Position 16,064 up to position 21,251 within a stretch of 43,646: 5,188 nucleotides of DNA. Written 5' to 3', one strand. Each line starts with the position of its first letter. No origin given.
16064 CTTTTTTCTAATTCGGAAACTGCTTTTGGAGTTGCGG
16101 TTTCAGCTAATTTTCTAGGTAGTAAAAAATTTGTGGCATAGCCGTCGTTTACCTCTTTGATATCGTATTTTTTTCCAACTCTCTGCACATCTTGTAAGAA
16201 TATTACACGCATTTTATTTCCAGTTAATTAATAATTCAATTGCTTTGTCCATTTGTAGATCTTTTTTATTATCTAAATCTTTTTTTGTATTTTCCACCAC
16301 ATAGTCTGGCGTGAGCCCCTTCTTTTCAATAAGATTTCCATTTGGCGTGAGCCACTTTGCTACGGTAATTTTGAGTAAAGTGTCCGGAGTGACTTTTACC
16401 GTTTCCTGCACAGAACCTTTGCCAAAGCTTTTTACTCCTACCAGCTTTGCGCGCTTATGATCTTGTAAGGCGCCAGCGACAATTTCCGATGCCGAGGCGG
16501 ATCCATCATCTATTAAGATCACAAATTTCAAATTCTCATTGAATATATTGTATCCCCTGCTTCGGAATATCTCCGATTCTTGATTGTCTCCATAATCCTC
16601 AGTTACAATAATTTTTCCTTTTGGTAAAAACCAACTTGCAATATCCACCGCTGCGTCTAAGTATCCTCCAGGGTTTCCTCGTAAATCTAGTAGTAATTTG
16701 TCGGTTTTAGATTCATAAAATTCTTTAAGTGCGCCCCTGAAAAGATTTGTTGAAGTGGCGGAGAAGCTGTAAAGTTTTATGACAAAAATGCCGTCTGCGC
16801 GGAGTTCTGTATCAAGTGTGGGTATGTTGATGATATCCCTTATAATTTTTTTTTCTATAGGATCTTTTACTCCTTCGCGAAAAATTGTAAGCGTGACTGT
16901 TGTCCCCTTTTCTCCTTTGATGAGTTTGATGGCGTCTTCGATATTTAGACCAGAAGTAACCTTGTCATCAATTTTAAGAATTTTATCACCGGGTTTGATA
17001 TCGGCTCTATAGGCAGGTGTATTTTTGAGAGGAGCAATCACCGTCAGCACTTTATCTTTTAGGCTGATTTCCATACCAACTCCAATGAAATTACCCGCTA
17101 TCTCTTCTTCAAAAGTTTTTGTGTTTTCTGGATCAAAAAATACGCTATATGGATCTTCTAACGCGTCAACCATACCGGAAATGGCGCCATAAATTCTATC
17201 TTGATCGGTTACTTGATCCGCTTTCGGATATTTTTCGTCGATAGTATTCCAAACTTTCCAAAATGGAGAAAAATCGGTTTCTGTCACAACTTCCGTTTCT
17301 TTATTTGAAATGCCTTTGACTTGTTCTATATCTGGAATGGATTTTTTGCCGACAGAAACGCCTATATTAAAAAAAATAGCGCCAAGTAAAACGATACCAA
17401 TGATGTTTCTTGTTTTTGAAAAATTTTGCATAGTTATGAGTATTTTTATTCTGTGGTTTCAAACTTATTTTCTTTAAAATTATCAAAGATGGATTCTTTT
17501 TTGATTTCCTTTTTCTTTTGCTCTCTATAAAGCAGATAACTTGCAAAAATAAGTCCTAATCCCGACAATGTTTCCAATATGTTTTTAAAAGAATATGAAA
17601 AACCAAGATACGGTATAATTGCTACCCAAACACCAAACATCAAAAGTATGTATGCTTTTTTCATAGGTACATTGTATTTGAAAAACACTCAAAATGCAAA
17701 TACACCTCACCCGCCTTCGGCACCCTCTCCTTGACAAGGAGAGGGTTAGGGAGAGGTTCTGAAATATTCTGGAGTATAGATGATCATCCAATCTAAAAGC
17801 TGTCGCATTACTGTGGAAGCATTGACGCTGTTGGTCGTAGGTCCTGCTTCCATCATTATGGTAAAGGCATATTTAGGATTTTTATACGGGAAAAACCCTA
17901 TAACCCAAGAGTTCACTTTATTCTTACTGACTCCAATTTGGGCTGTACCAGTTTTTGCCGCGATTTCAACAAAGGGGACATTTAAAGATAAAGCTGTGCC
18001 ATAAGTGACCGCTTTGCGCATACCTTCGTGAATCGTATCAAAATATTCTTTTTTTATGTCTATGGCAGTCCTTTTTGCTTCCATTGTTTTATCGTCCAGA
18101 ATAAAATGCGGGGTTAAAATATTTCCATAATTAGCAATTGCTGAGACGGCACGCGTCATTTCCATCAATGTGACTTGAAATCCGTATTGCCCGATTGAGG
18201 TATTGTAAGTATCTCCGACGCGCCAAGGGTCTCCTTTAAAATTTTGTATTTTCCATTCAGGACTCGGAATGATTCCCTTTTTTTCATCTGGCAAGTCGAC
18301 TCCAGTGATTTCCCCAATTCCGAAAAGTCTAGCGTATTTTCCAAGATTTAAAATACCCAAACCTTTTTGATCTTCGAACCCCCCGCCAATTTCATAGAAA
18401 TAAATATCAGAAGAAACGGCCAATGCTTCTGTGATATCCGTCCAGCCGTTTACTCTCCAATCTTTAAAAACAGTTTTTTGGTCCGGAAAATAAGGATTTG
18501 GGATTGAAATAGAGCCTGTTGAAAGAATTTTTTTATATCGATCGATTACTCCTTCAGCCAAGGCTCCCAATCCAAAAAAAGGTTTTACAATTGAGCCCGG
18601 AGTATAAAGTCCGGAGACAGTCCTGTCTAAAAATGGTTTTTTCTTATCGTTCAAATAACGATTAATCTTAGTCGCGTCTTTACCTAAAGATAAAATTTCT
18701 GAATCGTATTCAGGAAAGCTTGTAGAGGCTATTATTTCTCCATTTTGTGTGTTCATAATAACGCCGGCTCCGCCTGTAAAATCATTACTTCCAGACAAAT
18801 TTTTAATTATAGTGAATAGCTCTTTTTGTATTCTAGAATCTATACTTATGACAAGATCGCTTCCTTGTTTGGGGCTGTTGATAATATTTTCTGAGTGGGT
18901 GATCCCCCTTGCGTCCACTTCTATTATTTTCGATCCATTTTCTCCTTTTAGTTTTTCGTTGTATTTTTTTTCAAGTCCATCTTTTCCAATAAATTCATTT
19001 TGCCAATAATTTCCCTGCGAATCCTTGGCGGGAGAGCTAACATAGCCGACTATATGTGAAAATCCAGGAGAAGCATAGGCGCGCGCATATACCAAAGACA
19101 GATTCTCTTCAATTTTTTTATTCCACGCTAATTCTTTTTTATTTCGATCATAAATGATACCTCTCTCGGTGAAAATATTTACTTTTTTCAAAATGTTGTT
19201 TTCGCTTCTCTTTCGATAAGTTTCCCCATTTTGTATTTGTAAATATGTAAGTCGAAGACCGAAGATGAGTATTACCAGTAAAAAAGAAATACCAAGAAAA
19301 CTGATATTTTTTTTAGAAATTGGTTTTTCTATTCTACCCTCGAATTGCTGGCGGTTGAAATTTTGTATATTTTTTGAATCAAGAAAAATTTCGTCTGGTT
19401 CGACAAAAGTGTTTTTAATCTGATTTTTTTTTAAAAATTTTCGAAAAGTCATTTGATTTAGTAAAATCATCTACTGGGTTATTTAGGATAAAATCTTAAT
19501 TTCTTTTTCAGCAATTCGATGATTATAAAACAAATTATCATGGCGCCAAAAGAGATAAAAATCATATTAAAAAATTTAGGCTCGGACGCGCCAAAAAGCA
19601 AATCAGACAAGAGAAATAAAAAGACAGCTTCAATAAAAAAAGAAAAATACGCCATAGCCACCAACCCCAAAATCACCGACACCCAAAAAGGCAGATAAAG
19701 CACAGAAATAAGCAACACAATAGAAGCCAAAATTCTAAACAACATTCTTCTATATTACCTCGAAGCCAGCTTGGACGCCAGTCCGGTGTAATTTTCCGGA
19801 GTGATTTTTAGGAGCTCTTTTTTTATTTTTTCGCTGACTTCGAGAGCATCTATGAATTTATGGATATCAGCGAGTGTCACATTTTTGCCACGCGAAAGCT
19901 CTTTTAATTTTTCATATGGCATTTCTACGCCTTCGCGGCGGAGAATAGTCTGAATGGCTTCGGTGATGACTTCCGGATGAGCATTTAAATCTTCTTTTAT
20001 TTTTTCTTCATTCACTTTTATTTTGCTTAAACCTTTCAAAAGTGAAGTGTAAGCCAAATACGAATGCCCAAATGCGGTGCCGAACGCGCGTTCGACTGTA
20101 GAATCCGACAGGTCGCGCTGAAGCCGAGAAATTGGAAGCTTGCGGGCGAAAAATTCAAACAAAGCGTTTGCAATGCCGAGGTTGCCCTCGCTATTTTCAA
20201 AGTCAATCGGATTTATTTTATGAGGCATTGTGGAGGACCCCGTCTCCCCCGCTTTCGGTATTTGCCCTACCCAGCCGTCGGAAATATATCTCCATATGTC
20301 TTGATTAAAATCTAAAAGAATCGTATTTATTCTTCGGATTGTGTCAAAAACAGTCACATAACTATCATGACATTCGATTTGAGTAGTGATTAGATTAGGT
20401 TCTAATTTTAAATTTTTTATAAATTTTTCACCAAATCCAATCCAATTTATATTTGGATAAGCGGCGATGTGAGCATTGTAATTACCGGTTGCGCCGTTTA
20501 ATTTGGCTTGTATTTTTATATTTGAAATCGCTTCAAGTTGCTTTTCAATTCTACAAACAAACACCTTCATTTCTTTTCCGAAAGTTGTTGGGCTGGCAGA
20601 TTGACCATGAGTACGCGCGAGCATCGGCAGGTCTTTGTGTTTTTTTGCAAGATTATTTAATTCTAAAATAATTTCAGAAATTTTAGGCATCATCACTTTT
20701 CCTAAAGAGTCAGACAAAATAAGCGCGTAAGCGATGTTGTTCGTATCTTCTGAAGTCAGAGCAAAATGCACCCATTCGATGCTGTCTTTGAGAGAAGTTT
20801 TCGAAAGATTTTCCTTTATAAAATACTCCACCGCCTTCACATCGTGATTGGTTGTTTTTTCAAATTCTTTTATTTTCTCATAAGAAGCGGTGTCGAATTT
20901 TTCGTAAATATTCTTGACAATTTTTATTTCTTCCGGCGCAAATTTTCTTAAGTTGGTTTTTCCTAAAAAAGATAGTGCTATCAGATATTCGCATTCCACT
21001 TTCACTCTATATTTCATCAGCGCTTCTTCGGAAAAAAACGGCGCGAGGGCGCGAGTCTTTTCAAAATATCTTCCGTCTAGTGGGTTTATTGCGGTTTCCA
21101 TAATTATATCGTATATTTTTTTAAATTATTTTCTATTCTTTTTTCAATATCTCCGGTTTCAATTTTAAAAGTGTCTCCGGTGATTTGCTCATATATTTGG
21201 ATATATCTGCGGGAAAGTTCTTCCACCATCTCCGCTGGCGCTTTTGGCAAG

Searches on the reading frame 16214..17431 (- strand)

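Call 98: search_protein_families(library=pfam, proteins=[window:16214-17431:-], max_evalue=0.00001)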
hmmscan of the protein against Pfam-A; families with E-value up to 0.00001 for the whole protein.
window:16214-17431:- (405 aa): 5 families
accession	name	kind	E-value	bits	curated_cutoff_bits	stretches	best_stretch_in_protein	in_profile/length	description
PF03572.23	Peptidase_S41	-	7.7e-48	162.6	24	1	217-379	4-165/165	Peptidase family S41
PF17820.7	PDZ_6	-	8.2e-11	41.9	27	1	133-183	4-52/54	PDZ domain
PF13180.12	PDZ_2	-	3.8e-10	40.4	27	1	119-189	4-73/80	PDZ domain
PF22694.1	CtpB_N-like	-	8.3e-10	39.4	27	1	36-102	19-84/85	Activating protease CtpB N-terminal domain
PF00595.29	PDZ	-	9.9e-09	35.9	23.2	1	118-183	12-80/81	PDZ domain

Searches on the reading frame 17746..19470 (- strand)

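Call 98: search_protein_families(library=pfam, proteins=[window:17746-19470:-], max_evalue=0.00001)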
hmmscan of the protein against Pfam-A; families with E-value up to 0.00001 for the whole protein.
window:17746-19470:- (574 aa): 2 families
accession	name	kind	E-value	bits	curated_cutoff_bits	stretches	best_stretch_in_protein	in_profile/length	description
PF00905.27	Transpeptidase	-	7.1e-52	176.9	22.1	1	234-559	1-298/299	Penicillin binding protein transpeptidase domain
PF03717.20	PBP_dimer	-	3.7e-15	57.2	24.4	1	129-189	107-173/180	Penicillin-binding Protein dimerisation domain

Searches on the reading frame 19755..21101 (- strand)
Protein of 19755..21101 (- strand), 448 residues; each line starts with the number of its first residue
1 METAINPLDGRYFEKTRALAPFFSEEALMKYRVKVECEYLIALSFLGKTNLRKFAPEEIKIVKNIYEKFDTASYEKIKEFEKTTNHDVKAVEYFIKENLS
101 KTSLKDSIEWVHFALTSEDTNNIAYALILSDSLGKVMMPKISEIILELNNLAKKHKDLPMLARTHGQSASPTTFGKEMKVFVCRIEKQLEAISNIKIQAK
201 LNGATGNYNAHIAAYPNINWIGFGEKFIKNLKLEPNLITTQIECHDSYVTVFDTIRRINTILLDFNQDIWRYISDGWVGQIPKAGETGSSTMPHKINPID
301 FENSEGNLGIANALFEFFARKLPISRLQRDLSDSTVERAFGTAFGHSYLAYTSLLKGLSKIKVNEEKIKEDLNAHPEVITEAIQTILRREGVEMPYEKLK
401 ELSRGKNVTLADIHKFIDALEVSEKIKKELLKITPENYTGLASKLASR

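Call 98: search_protein_families(library=pfam, proteins=[window:19755-21101:-], max_evalue=0.00001)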
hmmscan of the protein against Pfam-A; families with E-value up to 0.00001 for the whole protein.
window:19755-21101:- (448 aa): 2 families
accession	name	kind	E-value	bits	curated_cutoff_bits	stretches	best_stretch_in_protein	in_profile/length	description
PF00206.25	Lyase_1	-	1.1e-49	170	27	1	10-306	1-305/312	Lyase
PF08328.16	ASL_C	-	5.4e-49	165.5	35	1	325-439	1-115/115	Adenylosuccinate lyase C-terminal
